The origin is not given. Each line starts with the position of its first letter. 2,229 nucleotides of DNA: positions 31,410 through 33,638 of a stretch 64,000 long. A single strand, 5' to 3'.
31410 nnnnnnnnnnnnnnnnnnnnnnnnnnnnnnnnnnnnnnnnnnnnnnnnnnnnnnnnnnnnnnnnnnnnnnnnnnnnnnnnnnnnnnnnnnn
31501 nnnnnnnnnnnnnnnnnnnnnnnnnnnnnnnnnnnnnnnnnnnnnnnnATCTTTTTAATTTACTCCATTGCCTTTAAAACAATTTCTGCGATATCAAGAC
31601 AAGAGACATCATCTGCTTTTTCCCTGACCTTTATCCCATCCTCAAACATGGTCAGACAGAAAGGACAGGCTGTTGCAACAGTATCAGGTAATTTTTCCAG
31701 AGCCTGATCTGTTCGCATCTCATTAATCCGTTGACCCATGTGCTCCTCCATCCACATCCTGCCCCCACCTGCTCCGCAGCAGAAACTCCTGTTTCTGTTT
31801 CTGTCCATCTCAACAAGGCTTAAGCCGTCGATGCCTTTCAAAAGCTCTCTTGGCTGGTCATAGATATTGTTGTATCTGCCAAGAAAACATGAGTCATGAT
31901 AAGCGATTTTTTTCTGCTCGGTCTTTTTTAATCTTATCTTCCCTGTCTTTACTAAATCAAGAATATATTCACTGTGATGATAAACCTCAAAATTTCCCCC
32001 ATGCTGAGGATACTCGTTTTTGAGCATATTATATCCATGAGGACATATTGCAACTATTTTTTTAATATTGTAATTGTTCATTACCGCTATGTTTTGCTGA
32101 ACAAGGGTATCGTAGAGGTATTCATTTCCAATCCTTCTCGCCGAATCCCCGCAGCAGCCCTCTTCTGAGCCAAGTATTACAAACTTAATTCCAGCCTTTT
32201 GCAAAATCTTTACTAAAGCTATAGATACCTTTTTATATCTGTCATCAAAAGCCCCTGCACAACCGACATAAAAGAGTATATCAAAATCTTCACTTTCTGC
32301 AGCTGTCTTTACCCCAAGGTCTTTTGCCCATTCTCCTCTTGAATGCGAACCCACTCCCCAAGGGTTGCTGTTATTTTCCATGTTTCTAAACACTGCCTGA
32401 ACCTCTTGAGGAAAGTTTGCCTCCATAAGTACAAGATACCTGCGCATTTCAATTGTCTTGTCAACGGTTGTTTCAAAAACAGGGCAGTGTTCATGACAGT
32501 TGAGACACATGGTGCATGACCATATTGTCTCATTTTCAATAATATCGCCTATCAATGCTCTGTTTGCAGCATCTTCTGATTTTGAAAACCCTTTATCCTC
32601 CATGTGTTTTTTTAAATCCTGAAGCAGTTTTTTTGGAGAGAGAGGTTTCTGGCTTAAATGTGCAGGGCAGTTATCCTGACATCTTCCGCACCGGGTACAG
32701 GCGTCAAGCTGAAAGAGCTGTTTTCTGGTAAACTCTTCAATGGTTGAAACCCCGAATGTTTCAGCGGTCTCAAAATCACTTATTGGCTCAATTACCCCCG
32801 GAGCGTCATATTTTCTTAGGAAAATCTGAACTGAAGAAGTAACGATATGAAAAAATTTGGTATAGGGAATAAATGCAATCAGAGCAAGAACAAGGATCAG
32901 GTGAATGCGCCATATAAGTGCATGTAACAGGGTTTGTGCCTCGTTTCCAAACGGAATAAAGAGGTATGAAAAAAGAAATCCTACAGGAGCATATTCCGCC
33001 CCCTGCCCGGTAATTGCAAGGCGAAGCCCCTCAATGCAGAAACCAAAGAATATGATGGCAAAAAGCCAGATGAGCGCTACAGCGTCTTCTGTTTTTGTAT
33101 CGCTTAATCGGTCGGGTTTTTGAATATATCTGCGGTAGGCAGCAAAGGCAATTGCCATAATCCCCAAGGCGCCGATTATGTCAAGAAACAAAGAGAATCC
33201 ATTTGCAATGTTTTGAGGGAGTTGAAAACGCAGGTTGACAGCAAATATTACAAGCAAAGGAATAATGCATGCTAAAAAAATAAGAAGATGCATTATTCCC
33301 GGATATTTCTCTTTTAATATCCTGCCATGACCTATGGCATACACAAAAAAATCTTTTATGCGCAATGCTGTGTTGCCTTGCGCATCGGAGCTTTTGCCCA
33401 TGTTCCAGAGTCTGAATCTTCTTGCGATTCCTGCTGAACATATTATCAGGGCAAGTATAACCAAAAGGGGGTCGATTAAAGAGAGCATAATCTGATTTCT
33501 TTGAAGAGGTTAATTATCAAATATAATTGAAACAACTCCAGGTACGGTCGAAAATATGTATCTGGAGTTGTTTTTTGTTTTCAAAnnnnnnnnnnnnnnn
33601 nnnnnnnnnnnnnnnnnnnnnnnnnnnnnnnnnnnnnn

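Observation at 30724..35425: etfB-etfA-EMO cluster extended by a membrane-anchored heptaheme cytochrome c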

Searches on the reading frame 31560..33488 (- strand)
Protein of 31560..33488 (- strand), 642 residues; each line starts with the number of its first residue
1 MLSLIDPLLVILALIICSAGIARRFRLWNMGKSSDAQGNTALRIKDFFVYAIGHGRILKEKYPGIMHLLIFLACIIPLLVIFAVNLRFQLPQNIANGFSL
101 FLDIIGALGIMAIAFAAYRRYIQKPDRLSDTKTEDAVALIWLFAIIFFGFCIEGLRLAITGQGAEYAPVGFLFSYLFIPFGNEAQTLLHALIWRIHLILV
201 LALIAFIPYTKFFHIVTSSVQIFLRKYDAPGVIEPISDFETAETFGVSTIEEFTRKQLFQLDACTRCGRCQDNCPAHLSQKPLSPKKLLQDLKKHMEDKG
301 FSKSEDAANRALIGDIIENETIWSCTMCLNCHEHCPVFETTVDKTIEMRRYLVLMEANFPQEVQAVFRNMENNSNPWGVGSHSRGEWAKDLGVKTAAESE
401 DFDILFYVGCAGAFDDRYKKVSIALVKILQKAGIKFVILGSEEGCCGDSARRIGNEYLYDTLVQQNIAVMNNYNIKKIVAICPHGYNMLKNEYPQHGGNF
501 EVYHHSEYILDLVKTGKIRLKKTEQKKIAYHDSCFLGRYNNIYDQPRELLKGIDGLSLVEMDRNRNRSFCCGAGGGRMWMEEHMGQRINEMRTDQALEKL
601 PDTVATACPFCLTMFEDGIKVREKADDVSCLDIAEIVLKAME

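Call 3: search_protein_families(library=pfam, proteins=[window:31560-33488:-], max_evalue=0.01)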
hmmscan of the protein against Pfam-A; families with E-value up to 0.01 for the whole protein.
window:31560-33488:- (642 aa): 13 families
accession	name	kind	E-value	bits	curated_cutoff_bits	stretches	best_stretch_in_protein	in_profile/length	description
PF02754.22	CCG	-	4.1e-36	123.4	20.6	2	528-615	1-84/85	Cysteine-rich domain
PF13183.11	Fer4_8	-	7.5e-11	42.9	27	1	260-337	1-66/68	4Fe-4S dicluster domain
PF13237.11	Fer4_10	-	1.3e-09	38.2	25.5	1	259-336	4-53/53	4Fe-4S dicluster domain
PF02665.19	Nitrate_red_gam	-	1.1e-08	35.5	22.9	1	72-227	64-211/217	Nitrate reductase gamma subunit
PF13187.11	Fer4_9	-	6.5e-08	32.9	27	1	263-336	1-48/52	4Fe-4S dicluster domain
PF13484.11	Fer4_16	-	7e-06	27.2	30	1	264-337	2-65/66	4Fe-4S double cluster binding domain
PF13534.11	Fer4_17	-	2.3e-05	25.3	22.2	1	263-336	1-57/61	4Fe-4S dicluster domain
PF12797.12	Fer4_2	-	0.0001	22.5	24.5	1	257-276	3-22/22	4Fe-4S binding domain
PF12837.12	Fer4_6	-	0.0015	18.8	25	1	260-277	5-22/24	4Fe-4S binding domain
PF12838.12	Fer4_7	-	0.0041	18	27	1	264-337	2-50/52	4Fe-4S dicluster domain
PF11982.13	DUF3483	-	0.0051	17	31.5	1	8-154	6-147/215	Domain of unknown function (DUF3483)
PF00037.32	Fer4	-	0.006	16.8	21.1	1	262-276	6-20/24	4Fe-4S binding domain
PF14697.11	Fer4_21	-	0.0084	16.7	35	0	259-276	36-53/59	4Fe-4S dicluster domain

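Call 16: find_homologous_proteins(query=window:31560-33488:-, max_evalue=1e-10)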
Query window:31560-33488:- (642 aa): 5702 proteins with E <= 1e-10 among 8000 candidates; the best 120 are listed.
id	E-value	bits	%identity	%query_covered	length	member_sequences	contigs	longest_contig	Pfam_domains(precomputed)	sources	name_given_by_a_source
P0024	0.0e+0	1494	100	100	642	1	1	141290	PF02665.20,PF13484.12,PF13534.12,PF02754.22,PF13237.12,PF13183.12,PF13187.12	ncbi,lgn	-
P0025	0.0e+0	1272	81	100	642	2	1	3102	PF02665.20,PF13484.12,PF13534.12,PF02754.22,PF13237.12,PF13183.12,PF13187.12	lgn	-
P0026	0.0e+0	1100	71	100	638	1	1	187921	PF02665.20,PF12797.13,PF13484.12,PF13534.12,PF02754.22,PF13237.12,PF13183.12,PF13187.12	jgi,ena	-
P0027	0.0e+0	1088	69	100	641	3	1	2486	PF02665.20,PF12797.13,PF02754.22,PF13237.12,PF13183.12,PF13187.12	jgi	jgi:Fe-S oxidoreductase/nitrate reductase gamma subunit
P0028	0.0e+0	1076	69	100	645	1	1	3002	PF02665.20,PF13534.12,PF02754.22,PF13237.12,PF13183.12,PF13187.12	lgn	-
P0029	0.0e+0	1070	68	100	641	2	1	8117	PF02665.20,PF12797.13,PF13484.12,PF13534.12,PF02754.22,PF13237.12,PF13183.12,PF13187.12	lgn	-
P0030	0.0e+0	1063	69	100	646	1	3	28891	PF02665.20,PF13534.12,PF02754.22,PF13237.12,PF13183.12,PF13187.12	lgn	-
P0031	0.0e+0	1058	68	100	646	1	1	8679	PF02665.20,PF13534.12,PF02754.22,PF13237.12,PF13183.12,PF13187.12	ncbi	-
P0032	0.0e+0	1052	68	100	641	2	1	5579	PF02665.20,PF12797.13,PF13534.12,PF02754.22,PF13237.12,PF13183.12,PF13187.12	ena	-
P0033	0.0e+0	1052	67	97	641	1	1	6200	PF02665.20,PF02754.22,PF13237.12,PF13183.12,PF13187.12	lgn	-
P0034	0.0e+0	1051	67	100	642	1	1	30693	PF02665.20,PF12797.13,PF13534.12,PF02754.22,PF13237.12,PF13183.12,PF13187.12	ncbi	-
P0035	0.0e+0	1045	68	100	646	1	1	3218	PF02665.20,PF02754.22,PF13237.12,PF13183.12,PF13187.12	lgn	-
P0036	0.0e+0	1039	67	100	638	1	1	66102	PF02665.20,PF12797.13,PF13484.12,PF13534.12,PF02754.22,PF13237.12,PF13183.12,PF13187.12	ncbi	-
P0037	0.0e+0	1037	67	100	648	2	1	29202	PF02665.20,PF12838.13,PF02754.22,PF13237.12,PF13183.12,PF13187.12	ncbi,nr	ncbi:MAG: 4Fe-4S dicluster domain-containing protein [Deltaproteobacteria bacterium]|nr:4Fe-4S diclu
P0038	0.0e+0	1036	67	100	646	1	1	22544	PF02665.20,PF13534.12,PF02754.22,PF13237.12,PF13183.12,PF13187.12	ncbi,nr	ncbi:MAG: (Fe-S)-binding protein [Desulfobacterota bacterium]|nr:(Fe-S)-binding protein [Thermodesul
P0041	0.0e+0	1026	67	100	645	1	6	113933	PF02665.20,PF13534.12,PF02754.22,PF13237.12,PF13183.12,PF13187.12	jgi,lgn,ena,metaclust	metaclust:\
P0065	1.5e-274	930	63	95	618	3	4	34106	PF02665.20,PF13534.12,PF02754.22,PF13237.12,PF13183.12,PF13187.12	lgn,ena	-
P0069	6.1e-246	836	55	100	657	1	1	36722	PF02665.20,PF12797.13,PF02754.22,PF13237.12,PF13183.12,PF13187.12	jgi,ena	-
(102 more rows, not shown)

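Call 17: find_related_loci(query=window:31560-33488:-, collection=genome_contigs, flank=6000)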
Query window:31560-33488:- (642 aa) in genome_contigs; peptide patterns used: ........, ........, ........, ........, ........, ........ (x = any residue, [..] = any of these).
128 stretches matched a pattern; 8 encode a relative of the query (tblastn E <= 1e-3); 8 distinct loci.
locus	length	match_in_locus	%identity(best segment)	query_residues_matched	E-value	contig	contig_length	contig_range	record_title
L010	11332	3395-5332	45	9-642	0e+0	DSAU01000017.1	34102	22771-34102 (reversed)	MAG TPA_asm: bacterium isolate SpSt-1156 Ga0129302_1000357, whole genome shotgun sequence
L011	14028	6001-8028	37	3-642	1e-148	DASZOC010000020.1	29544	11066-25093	MAG TPA_asm: Actinomycetota bacterium isolate SMAG_U5934 k141_41857, whole genome shotgun sequence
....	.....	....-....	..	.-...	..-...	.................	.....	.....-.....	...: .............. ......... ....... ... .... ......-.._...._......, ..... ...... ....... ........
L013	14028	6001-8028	37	3-642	4e-145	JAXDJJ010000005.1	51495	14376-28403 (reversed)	MAG: Actinomycetota bacterium isolate BP_569 scaffold_4400993, whole genome shotgun sequence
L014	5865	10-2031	36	3-642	9e-145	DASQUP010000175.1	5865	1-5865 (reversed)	MAG TPA_asm: Actinomycetota bacterium isolate SMAG_U10964 k141_775790, whole genome shotgun sequence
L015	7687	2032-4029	36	9-642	4e-143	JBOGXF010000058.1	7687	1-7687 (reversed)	MAG: Actinomycetota bacterium isolate M3-S_metabat2.bin.234 k127_3487520, whole genome shotgun sequence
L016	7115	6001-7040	44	8-375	1e-70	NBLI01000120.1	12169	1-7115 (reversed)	MAG: candidate division KSB1 bacterium 4572_119 ex4572_119_scaffold_12640, whole genome shotgun sequence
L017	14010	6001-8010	36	8-642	2e-140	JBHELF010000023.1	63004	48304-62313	MAG: Actinomycetota bacterium isolate S1_bin.6.orig S1_k141_1081660, whole genome shotgun sequence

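Call 22: find_encoding_contigs(protein=P0041, flank=7000, max_places=2)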
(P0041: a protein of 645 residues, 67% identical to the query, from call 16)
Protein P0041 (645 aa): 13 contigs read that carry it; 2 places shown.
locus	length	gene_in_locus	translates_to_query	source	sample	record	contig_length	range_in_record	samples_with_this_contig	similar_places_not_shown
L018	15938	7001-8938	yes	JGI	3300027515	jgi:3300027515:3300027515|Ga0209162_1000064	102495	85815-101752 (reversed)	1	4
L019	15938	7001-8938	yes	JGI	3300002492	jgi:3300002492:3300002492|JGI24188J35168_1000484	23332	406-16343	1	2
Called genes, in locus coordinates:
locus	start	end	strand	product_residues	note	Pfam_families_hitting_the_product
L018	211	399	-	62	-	-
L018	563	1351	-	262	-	PF13414:TPR_11 (faint), PF13432:TPR_16 (weak), PF00515:TPR_1 (weak), PF06347:SH3_4 (faint), PF07719:TPR_2 (weak), PF13181:TPR_8 (weak), PF08239:SH3_3 (weak)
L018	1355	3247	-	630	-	PF13584:BatD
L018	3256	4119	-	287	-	-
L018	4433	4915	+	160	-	PF14537:Cytochrom_c3_2 (faint)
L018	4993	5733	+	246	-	PF12838:Fer4_7, PF13237:Fer4_10 (weak), PF13247:Fer4_11, PF12838:Fer4_7, PF13187:Fer4_9 (weak), PF25160:LdpA_Fe-S-bd (weak), PF00037:Fer4, PF12797:Fer4_2 (weak), +6 more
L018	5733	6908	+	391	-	PF03916:NrfD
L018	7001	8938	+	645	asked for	PF02665:Nitrate_red_gam, PF13183:Fer4_8, PF13237:Fer4_10, PF13187:Fer4_9 (weak), PF13534:Fer4_17 (weak), PF02754:CCG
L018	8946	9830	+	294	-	PF02085:Cytochrom_CIII (faint), PF14522:Cytochrome_C7 (faint), PF14537:Cytochrom_c3_2 (weak)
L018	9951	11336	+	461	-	PF00171:Aldedh, PF04101:Glyco_tran_28_C (faint)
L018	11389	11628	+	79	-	PF00550:PP-binding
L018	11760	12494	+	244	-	-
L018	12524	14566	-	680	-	PF04879:Molybdop_Fe4S4, PF00384:Molybdopterin, PF01568:Molydop_binding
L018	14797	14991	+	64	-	PF01165:Ribosomal_S21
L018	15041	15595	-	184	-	PF02663:FmdE, PF01258:zf-dskA_traR (weak)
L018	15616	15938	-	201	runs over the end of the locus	-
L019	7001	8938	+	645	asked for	PF02665:Nitrate_red_gam, PF13183:Fer4_8, PF13237:Fer4_10, PF13187:Fer4_9 (weak), PF13534:Fer4_17 (weak), PF02754:CCG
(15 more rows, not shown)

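Call 23: find_encoding_contigs(protein=P0065, flank=7000, max_places=2)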
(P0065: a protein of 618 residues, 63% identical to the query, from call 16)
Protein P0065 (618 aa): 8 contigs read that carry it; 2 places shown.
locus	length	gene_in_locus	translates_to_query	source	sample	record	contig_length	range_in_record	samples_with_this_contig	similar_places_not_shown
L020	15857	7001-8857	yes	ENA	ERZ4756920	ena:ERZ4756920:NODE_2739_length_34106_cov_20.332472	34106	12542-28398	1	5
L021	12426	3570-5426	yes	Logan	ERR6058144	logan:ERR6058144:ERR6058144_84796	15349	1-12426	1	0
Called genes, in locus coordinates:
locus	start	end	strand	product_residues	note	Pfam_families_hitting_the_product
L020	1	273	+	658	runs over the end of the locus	PF16177:ACAS_N, PF00501:AMP-binding, PF13193:AMP-binding_C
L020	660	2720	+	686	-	PF02743:dCache_1, PF08448:PAS_4, PF13426:PAS_9, PF00512:HisKA, PF02518:HATPase_c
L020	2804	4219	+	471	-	PF00072:Response_reg, PF00158:Sigma54_activat, PF01078:Mg_chelatase (faint), PF14532:Sigma54_activ_2, PF07724:AAA_2 (weak), PF07728:AAA_5, PF25601:AAA_lid_14, PF02954:HTH_8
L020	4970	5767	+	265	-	PF01012:ETF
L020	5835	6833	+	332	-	PF01012:ETF, PF00766:ETF_alpha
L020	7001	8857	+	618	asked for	PF02665:Nitrate_red_gam, PF13183:Fer4_8, PF13237:Fer4_10, PF13187:Fer4_9 (weak), PF13534:Fer4_17 (weak), PF02754:CCG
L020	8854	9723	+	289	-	PF14522:Cytochrome_C7 (faint), PF22113:Mtrc-MtrF_II-IV_dom (faint), PF14537:Cytochrom_c3_2 (weak)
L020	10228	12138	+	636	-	PF02730:AFOR_N, PF01314:AFOR_C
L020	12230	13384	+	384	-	PF00685:Sulfotransfer_1 (weak), PF13469:Sulfotransfer_3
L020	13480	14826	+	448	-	PF00668:Condensation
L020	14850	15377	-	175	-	PF04751:DarP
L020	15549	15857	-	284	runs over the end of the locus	PF00106:adh_short, PF08659:KR, PF13561:adh_short_C2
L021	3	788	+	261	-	?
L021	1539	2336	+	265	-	PF01012:ETF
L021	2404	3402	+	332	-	PF01012:ETF, PF00766:ETF_alpha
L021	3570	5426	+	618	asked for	PF02665:Nitrate_red_gam, PF13183:Fer4_8, PF13237:Fer4_10, PF13187:Fer4_9 (weak), PF13534:Fer4_17 (weak), PF02754:CCG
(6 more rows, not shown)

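Call 24: find_encoding_contigs(protein=P0069, flank=7000, max_places=2)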
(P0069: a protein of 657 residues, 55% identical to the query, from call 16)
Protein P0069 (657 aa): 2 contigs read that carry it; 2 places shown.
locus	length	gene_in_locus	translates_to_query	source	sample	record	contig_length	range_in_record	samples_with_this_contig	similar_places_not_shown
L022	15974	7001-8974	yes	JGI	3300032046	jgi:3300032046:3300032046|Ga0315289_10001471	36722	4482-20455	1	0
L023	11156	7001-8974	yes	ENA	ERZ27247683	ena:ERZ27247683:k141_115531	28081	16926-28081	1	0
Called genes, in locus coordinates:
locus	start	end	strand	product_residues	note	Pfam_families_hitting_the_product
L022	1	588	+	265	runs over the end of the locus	PF01012:ETF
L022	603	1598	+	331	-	PF01012:ETF, PF00766:ETF_alpha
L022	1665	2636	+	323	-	PF14522:Cytochrome_C7 (faint), PF14537:Cytochrom_c3_2 (faint)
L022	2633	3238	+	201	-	PF13237:Fer4_10 (weak), PF13247:Fer4_11, PF12838:Fer4_7 (weak), PF12797:Fer4_2 (weak), PF00037:Fer4 (weak), PF12837:Fer4_6, PF13237:Fer4_10 (weak), PF12838:Fer4_7 (weak), +2 more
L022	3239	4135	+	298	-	PF03916:NrfD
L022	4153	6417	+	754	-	PF04879:Molybdop_Fe4S4, PF00384:Molybdopterin, PF01568:Molydop_binding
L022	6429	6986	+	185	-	PF09699:Paired_CXXCH_1 (faint), PF14522:Cytochrome_C7 (weak)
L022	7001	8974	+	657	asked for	PF02665:Nitrate_red_gam (weak), PF12797:Fer4_2 (weak), PF13237:Fer4_10, PF13183:Fer4_8, PF13187:Fer4_9, PF02754:CCG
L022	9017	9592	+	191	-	PF02525:Flavodoxin_2, PF03358:FMN_red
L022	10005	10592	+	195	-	PF01909:NTP_transf_2, PF18765:Polbeta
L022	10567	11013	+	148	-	-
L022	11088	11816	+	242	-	PF00881:Nitroreductase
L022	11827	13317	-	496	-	PF05547:Peptidase_M6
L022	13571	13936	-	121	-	PF06262:Zincin_1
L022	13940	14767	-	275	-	PF01261:AP_endonuc_2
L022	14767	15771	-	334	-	PF00520:Ion_trans (weak), PF07885:Ion_trans_2, PF02254:TrkA_N, PF02080:TrkA_C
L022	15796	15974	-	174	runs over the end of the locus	PF00156:Pribosyltran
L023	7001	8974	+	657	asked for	PF02665:Nitrate_red_gam (weak), PF12797:Fer4_2 (weak), PF13237:Fer4_10, PF13183:Fer4_8, PF13187:Fer4_9, PF02754:CCG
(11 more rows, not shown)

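Call 25: find_encoding_contigs(protein=P0026, flank=7000, max_places=2)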
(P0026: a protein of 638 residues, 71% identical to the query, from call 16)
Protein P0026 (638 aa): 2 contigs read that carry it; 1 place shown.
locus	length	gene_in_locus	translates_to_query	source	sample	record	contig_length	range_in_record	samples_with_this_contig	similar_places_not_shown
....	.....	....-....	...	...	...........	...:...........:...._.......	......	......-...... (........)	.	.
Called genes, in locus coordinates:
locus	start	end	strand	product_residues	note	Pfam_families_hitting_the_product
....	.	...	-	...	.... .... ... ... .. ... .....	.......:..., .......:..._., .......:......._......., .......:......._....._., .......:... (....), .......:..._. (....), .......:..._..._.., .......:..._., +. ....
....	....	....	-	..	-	-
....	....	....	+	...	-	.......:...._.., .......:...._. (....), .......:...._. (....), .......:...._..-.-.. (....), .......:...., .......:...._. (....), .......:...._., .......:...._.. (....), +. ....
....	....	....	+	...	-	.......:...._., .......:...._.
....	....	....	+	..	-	-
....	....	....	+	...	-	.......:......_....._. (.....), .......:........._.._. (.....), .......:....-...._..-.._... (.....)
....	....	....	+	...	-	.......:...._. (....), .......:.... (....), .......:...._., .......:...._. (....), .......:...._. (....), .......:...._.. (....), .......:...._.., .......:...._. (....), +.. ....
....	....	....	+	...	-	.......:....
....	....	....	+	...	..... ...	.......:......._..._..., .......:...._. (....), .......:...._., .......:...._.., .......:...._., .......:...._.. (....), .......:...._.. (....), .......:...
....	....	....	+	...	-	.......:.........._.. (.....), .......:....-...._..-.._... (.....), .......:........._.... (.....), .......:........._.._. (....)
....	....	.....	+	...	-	-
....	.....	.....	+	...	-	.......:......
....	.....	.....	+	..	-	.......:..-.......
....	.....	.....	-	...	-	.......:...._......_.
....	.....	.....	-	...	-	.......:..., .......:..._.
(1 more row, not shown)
